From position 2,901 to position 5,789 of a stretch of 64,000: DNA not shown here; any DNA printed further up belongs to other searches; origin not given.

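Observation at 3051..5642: Single-polypeptide fusion of a GT2 lipid-sugar synthase-like domain to a PMT/ArnT-like GT-C transferase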

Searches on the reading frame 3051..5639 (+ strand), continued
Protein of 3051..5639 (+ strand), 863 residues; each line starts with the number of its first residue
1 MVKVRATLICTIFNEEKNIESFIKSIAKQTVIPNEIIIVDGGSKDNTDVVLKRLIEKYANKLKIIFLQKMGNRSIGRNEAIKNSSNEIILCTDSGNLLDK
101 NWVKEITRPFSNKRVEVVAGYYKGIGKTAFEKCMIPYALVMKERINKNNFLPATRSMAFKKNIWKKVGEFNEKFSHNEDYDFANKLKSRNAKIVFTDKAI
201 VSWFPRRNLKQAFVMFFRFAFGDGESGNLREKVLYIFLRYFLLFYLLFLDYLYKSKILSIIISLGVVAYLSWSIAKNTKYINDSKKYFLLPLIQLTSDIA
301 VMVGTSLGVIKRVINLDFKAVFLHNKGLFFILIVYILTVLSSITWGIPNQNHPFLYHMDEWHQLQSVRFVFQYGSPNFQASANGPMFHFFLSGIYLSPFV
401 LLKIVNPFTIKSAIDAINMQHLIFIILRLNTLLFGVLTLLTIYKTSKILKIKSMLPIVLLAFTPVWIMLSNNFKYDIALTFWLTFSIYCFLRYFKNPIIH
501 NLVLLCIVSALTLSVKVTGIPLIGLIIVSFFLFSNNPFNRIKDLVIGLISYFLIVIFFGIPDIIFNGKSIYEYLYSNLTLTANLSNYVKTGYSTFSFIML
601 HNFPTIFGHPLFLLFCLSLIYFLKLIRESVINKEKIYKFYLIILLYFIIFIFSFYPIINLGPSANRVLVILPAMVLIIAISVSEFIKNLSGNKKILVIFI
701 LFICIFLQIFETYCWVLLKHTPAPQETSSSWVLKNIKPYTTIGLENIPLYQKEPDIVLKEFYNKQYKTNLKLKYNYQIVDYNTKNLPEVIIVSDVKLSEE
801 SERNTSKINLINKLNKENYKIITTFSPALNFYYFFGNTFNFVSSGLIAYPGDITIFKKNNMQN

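Call 13: search_solved_structures(query=A2, max_evalue=1, show_alignments=0)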
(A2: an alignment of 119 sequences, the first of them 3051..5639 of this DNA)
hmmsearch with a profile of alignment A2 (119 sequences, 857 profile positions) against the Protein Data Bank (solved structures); distinct sequences matched with E-value up to 1: 38.
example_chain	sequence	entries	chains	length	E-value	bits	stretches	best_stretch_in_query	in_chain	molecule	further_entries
5tze_C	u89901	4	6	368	7.7e-13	50.5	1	1-116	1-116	Glycosyl transferase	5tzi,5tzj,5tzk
5tz8_A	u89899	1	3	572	1.6e-12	49.4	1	1-116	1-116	Glycosyl transferase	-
6h1j_A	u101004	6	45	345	8e-11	43.8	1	2-182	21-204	Probable ss-1,3-N-acetylglucosaminyltransferase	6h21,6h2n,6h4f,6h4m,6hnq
8vh7_A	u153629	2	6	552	4.4e-10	41.3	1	3-107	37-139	Heparosan synthase B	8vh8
8viw_A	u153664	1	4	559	4.5e-10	41.3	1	3-107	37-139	Heparosan synthase B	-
5hea_A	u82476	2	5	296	7.2e-10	40.6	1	3-115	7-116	Putative glycosyltransferase (GalT1)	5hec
2z87_A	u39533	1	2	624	9.4e-10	40.2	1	4-187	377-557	Chondroitin synthase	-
2z86_A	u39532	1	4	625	9.5e-10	40.2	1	4-187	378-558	Chondroitin synthase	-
8bz8_A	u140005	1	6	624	1.3e-09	39.7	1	2-118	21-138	Glycosyltransferase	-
8bz4_A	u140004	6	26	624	1.3e-09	39.7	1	2-118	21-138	Glycosyltransferase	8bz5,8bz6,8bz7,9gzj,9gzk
6p61_A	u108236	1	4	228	4.8e-09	37.9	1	3-121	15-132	Glycosyltransferase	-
9omj_A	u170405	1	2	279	7.7e-09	37.2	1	3-118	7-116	Glycosyltransferase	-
9omm_A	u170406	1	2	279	7.7e-09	37.2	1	3-118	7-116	Glycosyltransferase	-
9omh_A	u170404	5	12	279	7.7e-09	37.2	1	3-118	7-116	Glycosyltransferase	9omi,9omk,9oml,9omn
6yv7_B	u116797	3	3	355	1.1e-07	33.3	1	2-114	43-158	Glycosyl transferase, family 2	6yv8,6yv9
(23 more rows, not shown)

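Call 29: predict_structure(alignment_id=A2)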
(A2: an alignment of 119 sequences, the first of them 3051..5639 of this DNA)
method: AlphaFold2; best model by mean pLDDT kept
length: 863 residues; sequences in the alignment: 119
mean_pLDDT: 92.9   pTM: 0.89
mean pLDDT of the five models: 92.9, 92.8, 92.0, 91.8, 91.1
residues with pLDDT >= 90: 721; 70-90: 122; 50-70: 17; < 50: 3
segments of 3 or more residues with pLDDT < 50: none
pLDDT, mean of each block of 10 residues (from residue 1): 83 93 96 96 94 95 96 94 97 94 97 96 94 95 92 93 95 89 93 96 95 96 91 91 93 92 95 95 96 97 97 92 94 98 92 88 95 90 92 96 94 88 97 98 96 97 97 95 98 95 97 94 97 95 97 96 87 78 70 87 96 98 97 94 95 71 84 98 96 96 98 96 94 96 83 89 83 93 95 92 89 95 94 91 90 93 46
secondary structure, 60 per line:
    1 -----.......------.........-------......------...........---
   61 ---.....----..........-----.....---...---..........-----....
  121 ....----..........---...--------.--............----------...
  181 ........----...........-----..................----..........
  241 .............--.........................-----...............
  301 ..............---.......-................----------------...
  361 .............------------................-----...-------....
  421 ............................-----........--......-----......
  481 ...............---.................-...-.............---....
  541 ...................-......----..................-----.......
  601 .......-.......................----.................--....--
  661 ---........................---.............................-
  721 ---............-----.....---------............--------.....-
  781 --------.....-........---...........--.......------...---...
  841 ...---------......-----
elements in order (helices of 4 or more, strands of 3 or more residues): E6-12 H19-27 E35-40 H47-57 E64-68 H73-82 E88-92 E96-98 H102-111 E117-124 H129-138 E156-160 H161-167 H178-188 E193-203 H209-226 H231-253 H256-280 H286-314 H318-324 H326-341 H358-373 H386-401 H417-448 H454-461 H464-469 H475-495 H499-515 H521-533 H537-559 H561-566 H571-587 H594-607 H609-631 H636-652 H655-658 H664-687 H691-719 H724-735 E741-745 H755-766 E775-779 E789-793 H795-801 H806-816 E819-825 H838-843 E853-858

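Call 31: fold_search(model_id=the predicted structure, library=pdb)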
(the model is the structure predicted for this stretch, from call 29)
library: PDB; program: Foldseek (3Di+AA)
matches with E <= 10: 1027; with E <= 0.001: 306
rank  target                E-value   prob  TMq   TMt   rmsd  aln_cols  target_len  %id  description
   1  9yq4_A                5.7e-10  1.00  0.28  0.47   7.0       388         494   14  Chlorella virus hyaluronan synthase bound to a proofreading UDP-GlcA (released 2025-12-10)
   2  8bz7_D                5.9e-10  1.00  0.20  0.28  11.1       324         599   19  Crystal structure of the L. monocytogenes RmlT in complex with TDP-rhamnose (released 2023-12-27)
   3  7sp7_A                8.9e-10  1.00  0.30  0.49   5.8       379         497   13  Chlorella virus hyaluronan synthase inhibited by UDP (released 2022-04-06)
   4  8bz7_C                1.1e-09  1.00  0.21  0.29  10.9       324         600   20  Crystal structure of the L. monocytogenes RmlT in complex with TDP-rhamnose (released 2023-12-27)
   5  6h21_C                1.3e-09  1.00  0.20  0.51  12.4       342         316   19  TarP-UDP-GlcNAc-Mn (released 2018-09-26)
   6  8bz6_B                1.4e-09  1.00  0.20  0.28  11.0       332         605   19  Crystal structure of the L. monocytogenes RmlT in complex with UDP-glucose (released 2023-12-27)
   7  6h1j_A                1.4e-09  1.00  0.19  0.50  12.3       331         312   20  TarP native (released 2018-09-26)
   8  7sp8_A                1.8e-09  1.00  0.28  0.46   6.1       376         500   14  Chlorella virus Hyaluronan Synthase bound to UDP-GlcNAc (released 2022-04-06)
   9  8bz7_A                1.8e-09  1.00  0.20  0.28  11.0       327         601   19  Crystal structure of the L. monocytogenes RmlT in complex with TDP-rhamnose (released 2023-12-27)
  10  6h2n_C                2.2e-09  1.00  0.19  0.49  12.1       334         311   19  TarP-UDP-GlcNAc-Mg (released 2018-09-26)
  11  6h21_B                2.3e-09  1.00  0.20  0.51  11.9       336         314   18  TarP-UDP-GlcNAc-Mn (released 2018-09-26)
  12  6hnq_B                2.4e-09  1.00  0.20  0.51  12.4       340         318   19  TarP-6RboP-(CH2)6NH2 (released 2018-10-24)
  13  7sp9_A                2.5e-09  1.00  0.28  0.44   6.8       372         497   13  Chlorella virus Hyaluronan Synthase in the GlcNAc-primed channel-closed state (released 2022-04-06)
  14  8bz7_E                2.7e-09  1.00  0.21  0.29  11.5       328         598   18  Crystal structure of the L. monocytogenes RmlT in complex with TDP-rhamnose (released 2023-12-27)
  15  8bz7_B                2.8e-09  1.00  0.20  0.28  10.9       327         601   20  Crystal structure of the L. monocytogenes RmlT in complex with TDP-rhamnose (released 2023-12-27)
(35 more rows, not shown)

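Call 36: find_related_loci(query=A1, collection=genome_contigs, flank=10000)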
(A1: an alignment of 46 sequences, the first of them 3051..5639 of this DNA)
Query A1 (863 aa) in genome_contigs; peptide patterns used: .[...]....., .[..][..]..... (x = any residue, [..] = any of these).
205 stretches matched a pattern; 79 encode a relative of the query (tblastn E <= 1e-3); 78 distinct loci.
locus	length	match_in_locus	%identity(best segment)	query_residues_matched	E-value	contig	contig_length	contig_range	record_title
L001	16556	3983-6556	49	4-858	0e+0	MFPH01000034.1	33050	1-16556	MAG: Candidatus Levybacteria bacterium RIFCSPLOWO2_12_FULL_37_14 rifcsplowo2_12_scaffold_2655, whole genome shotgun sequ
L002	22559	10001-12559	50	3-858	0e+0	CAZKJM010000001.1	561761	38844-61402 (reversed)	MAG TPA_asm: uncultured Gammaproteobacteria bacterium isolate binchicken_co20_415 genome assembly, contig: NODE_8_length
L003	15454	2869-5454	50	1-858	0e+0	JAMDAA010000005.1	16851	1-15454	MAG: Patescibacteria group bacterium isolate FK_Sedi_B_Bin.274 NODE_12566_length_16851_cov_21.3728, whole genome shotgun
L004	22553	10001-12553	47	4-858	0e+0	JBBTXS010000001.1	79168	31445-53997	MAG: Patescibacteria group bacterium isolate H51-bin091_1 H51_bin091_1_000000000001, whole genome shotgun sequence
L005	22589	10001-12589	46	4-858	0e+0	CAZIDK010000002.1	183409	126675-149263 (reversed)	MAG TPA_asm: uncultured Gammaproteobacteria bacterium isolate SRP302447_co4_23 genome assembly, contig: NODE_260_length_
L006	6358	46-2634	44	4-858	0e+0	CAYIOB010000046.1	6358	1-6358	MAG TPA_asm: uncultured Gammaproteobacteria bacterium isolate ERP119705_co25_644 genome assembly, contig: NODE_14475_len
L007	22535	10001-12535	46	4-858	0e+0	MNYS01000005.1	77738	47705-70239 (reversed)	MAG: Candidatus Levybacteria bacterium CG2_30_37_29 cg2_3.0_scaffold_95_c, whole genome shotgun sequence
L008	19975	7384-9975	44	4-859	0e+0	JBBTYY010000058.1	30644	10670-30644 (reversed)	MAG: Patescibacteria group bacterium isolate H52-bin050_1 H52_bin050_1_000000000058, whole genome shotgun sequence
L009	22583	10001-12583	45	4-858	0e+0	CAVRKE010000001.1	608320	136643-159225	MAG: Candidatus Levybacteria bacterium isolate MFD01476.bin.1.95 genome assembly, contig: contig_20563, whole genome sho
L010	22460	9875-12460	47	2-859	0e+0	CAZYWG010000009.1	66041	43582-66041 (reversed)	MAG TPA_asm: uncultured Gammaproteobacteria bacterium isolate SRP200132_co1_187 genome assembly, contig: NODE_604_length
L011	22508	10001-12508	44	4-858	0e+0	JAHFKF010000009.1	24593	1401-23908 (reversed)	MAG: Candidatus Levyibacteriota bacterium isolate nzgw403 NODE_1180_length_24594_cov_3.162056, whole genome shotgun sequ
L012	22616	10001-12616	44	1-858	0e+0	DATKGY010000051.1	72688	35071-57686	MAG TPA_asm: Patescibacteria group bacterium isolate SMAG_U14563 k141_42636, whole genome shotgun sequence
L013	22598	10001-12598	46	1-858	0e+0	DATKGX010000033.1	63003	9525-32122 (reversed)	MAG TPA_asm: Patescibacteria group bacterium isolate SMAG_U14562 k141_62290, whole genome shotgun sequence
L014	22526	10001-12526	44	1-856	0e+0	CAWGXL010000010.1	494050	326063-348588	MAG: uncultured bacterium isolate MFD09206.bin.2.20 genome assembly, contig: contig_853, whole genome shotgun sequence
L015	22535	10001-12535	44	4-858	0e+0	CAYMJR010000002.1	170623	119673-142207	MAG TPA_asm: uncultured Gammaproteobacteria bacterium isolate SRP272529_co1_137 genome assembly, contig: NODE_51_length_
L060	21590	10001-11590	38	325-860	8e-107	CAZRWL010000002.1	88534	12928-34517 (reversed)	MAG TPA_asm: uncultured Gammaproteobacteria bacterium isolate SRP269290_co1_1073 genome assembly, contig: NODE_228_lengt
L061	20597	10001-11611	40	323-860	1e-100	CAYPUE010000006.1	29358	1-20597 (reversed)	MAG TPA_asm: uncultured Gammaproteobacteria bacterium isolate SRP269290_co2_354 genome assembly, contig: NODE_1420_lengt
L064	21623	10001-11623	37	315-863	6e-95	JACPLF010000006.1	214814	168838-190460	MAG: Candidatus Levyibacteriota bacterium isolate NC_groundwater_514_Ag_S-0.1um_37_12 S35_SO-1_scaffold_96964, whole gen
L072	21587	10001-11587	35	339-863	2e-93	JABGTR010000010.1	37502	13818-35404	MAG: Candidatus Paceibacterota bacterium isolate SI034_bin135 k141_561913, whole genome shotgun sequence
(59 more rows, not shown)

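Call 41: search_protein_families(library=pfam, proteins=[L061:4939-5880:+, L061:5887-7542:+, L061:7552-7950:+, L061:7950-9941:+, L061:9938-11611:+, L061:11650-12885:+, L061:13991-16216:+, L060:8306-9973:+, L072:9095-11590:+, L064:8469-10004:+], max_evalue=0.01)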
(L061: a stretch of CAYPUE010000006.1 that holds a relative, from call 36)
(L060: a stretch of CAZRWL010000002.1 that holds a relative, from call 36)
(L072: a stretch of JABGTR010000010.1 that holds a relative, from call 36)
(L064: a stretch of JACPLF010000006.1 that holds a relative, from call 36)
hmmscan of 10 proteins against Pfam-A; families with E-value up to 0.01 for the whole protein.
L061:4939-5880:+ (314 aa): 5 families
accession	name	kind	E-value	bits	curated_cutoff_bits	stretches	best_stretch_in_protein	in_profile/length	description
PF00535.33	Glycos_transf_2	-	5.7e-25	88.6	23.3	1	4-126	1-122/168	Glycosyl transferase family 2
PF13641.12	Glyco_tranf_2_3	-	9.9e-12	45.8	27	1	4-200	4-210/230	Glycosyltransferase like family 2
PF10111.15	Glyco_tranf_2_2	-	1e-10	42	27.3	1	6-208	3-223/276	Glycosyltransferase like family 2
PF13506.12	Glyco_transf_21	-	3.2e-08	33.7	21.7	1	77-199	24-152/174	Glycosyl transferase family 21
PF13632.12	Glyco_trans_2_3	-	1.3e-06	28.8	27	1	86-270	1-194/198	Glycosyl transferase family group 2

L061:5887-7542:+ (552 aa): 0 families

L061:7552-7950:+ (133 aa): 0 families

L061:7950-9941:+ (664 aa): 0 families

L061:9938-11611:+ (558 aa): 3 families
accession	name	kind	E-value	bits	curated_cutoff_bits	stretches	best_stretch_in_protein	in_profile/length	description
PF13231.12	PMT_2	-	1.5e-11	45.2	26.1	1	123-257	21-152/160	Dolichyl-phosphate-mannose-protein mannosyltransferase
PF02366.24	PMT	-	1.1e-06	28.9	22.7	1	126-230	85-197/245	Dolichyl-phosphate-mannose-protein mannosyltransferase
PF00490.27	ALAD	-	0.00043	20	24.6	1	385-503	12-123/317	Delta-aminolevulinic acid dehydratase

L061:11650-12885:+ (412 aa): 2 families
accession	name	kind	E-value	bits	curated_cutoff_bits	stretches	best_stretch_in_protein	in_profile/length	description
PF13440.11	Polysacc_synt_3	-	6.3e-64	216.5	23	1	31-322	1-292/293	Polysaccharide biosynthesis protein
PF01943.22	Polysacc_synt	-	2.1e-23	83.6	28.2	1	10-273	4-273/274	Polysaccharide biosynthesis protein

L061:13991-16216:+ (742 aa): 7 families
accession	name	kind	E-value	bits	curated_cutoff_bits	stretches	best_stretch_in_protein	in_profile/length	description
PF00535.33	Glycos_transf_2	-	9e-19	68.5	23.3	1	6-189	1-167/168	Glycosyl transferase family 2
PF13231.12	PMT_2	-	6.1e-07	30.2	26.1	1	331-486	2-155/160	Dolichyl-phosphate-mannose-protein mannosyltransferase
PF10111.15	Glyco_tranf_2_2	-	7.6e-07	29.3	27.3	1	34-211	30-201/276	Glycosyltransferase like family 2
PF13712.12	Glyco_tranf_2_5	-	1.4e-06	28.6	27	1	68-248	41-197/210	Glycosyltransferase like family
PF13641.12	Glyco_tranf_2_3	-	0.00042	20.8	27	1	30-231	27-216/230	Glycosyltransferase like family 2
PF02709.20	Glyco_transf_7C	-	0.00084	19.4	23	1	174-221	19-67/78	N-terminal domain of galactosyltransferase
PF13506.12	Glyco_transf_21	-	0.005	16.8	21.7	0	78-193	28-121/174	Glycosyl transferase family 21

L060:8306-9973:+ (556 aa): 0 families

L072:9095-11590:+ (832 aa): 5 families
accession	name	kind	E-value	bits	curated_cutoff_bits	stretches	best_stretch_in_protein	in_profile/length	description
PF00535.33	Glycos_transf_2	-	1.3e-16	61.4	23.3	1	7-197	1-167/168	Glycosyl transferase family 2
PF02366.24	PMT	-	1.5e-08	35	22.7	1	346-529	44-232/245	Dolichyl-phosphate-mannose-protein mannosyltransferase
PF13231.12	PMT_2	-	2e-08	35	26.1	1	391-513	24-148/160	Dolichyl-phosphate-mannose-protein mannosyltransferase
PF10111.15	Glyco_tranf_2_2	-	4e-06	27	27.3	1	19-219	15-201/276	Glycosyltransferase like family 2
PF13641.12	Glyco_tranf_2_3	-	8.1e-05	23.2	27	1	17-235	14-212/230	Glycosyltransferase like family 2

L064:8469-10004:+ (512 aa): 0 families
